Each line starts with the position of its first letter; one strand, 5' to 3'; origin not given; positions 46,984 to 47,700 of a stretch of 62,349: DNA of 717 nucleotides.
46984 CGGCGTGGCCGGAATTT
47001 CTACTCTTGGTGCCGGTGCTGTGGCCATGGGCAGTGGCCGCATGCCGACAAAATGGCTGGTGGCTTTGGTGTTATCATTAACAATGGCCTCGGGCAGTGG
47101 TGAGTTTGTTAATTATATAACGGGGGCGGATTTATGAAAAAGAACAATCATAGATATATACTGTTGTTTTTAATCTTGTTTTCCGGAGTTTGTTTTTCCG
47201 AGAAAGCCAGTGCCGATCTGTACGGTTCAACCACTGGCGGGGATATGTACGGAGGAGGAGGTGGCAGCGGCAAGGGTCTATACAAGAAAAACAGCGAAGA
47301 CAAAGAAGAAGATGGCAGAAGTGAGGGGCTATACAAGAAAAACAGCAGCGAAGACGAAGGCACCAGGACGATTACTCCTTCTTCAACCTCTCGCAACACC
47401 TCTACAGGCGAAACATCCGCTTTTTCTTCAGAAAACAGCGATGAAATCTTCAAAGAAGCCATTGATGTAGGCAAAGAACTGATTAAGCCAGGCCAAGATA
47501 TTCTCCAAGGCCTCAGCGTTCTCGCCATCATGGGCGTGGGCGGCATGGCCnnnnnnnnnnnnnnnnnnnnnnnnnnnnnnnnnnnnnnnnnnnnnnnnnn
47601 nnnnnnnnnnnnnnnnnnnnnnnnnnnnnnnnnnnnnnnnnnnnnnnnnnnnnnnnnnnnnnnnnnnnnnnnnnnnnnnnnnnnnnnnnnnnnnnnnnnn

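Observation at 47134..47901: Fusion protein with two tandem VirB2-like pilin modules behind a disordered Gly/acidic repeat region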

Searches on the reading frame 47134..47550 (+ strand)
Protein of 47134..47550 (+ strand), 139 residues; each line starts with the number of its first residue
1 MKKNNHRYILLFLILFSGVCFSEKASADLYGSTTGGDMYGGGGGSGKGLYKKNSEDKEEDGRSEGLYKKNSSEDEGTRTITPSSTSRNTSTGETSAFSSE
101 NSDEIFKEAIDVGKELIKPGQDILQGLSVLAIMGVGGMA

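Call 7: search_protein_families(library=pfam, proteins=[window:47134-47550:+], max_evalue=0.01)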
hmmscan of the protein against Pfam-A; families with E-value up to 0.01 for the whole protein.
window:47134-47550:+ (139 aa): 0 families
